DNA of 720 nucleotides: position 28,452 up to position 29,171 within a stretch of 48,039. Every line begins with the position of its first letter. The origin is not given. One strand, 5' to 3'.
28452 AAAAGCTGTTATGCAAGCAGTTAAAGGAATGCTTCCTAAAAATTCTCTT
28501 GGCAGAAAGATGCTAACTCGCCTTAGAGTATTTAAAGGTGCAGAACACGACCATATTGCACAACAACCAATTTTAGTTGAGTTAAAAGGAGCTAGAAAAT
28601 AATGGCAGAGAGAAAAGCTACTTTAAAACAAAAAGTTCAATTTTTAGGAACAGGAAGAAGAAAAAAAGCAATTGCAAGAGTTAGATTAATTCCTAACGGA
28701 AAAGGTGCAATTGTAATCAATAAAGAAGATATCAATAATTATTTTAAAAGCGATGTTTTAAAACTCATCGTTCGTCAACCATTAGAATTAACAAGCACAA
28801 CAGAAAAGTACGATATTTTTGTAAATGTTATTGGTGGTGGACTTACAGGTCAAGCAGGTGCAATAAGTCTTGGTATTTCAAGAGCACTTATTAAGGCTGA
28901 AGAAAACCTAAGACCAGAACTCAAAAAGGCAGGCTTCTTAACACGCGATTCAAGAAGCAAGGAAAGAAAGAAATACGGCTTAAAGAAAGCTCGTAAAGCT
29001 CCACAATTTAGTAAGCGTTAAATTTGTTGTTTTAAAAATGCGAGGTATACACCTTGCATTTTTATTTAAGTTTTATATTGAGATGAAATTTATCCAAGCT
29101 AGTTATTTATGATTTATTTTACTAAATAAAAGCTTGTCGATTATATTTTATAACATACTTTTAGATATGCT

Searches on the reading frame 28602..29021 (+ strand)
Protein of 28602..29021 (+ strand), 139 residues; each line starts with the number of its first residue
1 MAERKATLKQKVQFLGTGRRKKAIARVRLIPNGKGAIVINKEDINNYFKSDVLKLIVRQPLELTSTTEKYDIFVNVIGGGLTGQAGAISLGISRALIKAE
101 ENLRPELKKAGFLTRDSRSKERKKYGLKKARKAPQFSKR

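Call 40: find_encoding_contigs(protein=window:28602-29021:+, flank=10000, max_places=10)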
Protein window:28602-29021:+ (139 aa): 22 contigs read that carry it; 10 places shown.
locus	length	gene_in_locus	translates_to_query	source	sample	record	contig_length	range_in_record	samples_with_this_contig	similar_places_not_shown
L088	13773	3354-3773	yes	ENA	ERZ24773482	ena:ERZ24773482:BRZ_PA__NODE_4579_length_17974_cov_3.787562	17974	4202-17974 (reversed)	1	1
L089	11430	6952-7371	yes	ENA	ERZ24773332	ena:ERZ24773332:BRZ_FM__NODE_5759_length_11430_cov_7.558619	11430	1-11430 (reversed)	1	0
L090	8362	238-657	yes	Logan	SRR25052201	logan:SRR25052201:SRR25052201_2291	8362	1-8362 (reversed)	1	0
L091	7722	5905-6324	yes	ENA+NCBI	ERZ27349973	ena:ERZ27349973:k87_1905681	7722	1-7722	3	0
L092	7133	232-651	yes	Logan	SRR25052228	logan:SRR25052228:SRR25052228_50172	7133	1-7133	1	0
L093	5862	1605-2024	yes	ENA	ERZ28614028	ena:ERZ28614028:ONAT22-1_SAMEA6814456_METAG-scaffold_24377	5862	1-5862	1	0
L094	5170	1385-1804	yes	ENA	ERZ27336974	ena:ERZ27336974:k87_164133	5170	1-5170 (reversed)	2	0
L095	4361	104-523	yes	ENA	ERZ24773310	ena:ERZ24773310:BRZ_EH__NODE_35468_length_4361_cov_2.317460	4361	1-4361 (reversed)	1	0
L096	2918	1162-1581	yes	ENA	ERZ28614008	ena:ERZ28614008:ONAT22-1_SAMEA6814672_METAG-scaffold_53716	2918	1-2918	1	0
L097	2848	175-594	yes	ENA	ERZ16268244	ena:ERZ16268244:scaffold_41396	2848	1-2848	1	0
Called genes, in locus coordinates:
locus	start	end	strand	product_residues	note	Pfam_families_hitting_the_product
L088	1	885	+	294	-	?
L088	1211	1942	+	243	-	PF01416:PseudoU_synth_1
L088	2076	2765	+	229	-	-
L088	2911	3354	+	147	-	PF00572:Ribosomal_L13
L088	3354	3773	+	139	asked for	PF00380:Ribosomal_S9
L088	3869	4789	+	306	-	PF00890:FAD_binding_2 (faint), PF01134:GIDA (faint), PF01266:DAO (faint), PF03486:HI0933_like (faint), PF07992:Pyr_redox_2, PF12831:FAD_oxidored, PF13738:Pyr_redox_3, PF00070:Pyr_redox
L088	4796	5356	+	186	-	PF01928:CYTH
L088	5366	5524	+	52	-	-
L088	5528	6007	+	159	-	PF00300:His_Phos_1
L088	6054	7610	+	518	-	PF01406:tRNA-synt_1e (faint), PF01921:tRNA-synt_1f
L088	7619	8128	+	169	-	-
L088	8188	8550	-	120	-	-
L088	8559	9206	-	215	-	-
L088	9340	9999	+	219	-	-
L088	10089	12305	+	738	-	PF14808:TMEM164, PF00005:ABC_tran, PF13304:AAA_21 (weak)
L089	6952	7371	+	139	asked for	PF00380:Ribosomal_S9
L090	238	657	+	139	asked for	PF00380:Ribosomal_S9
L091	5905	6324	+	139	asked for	PF00380:Ribosomal_S9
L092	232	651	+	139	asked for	PF00380:Ribosomal_S9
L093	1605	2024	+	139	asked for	PF00380:Ribosomal_S9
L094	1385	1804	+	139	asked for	PF00380:Ribosomal_S9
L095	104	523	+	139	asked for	PF00380:Ribosomal_S9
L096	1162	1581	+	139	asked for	PF00380:Ribosomal_S9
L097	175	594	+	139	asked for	PF00380:Ribosomal_S9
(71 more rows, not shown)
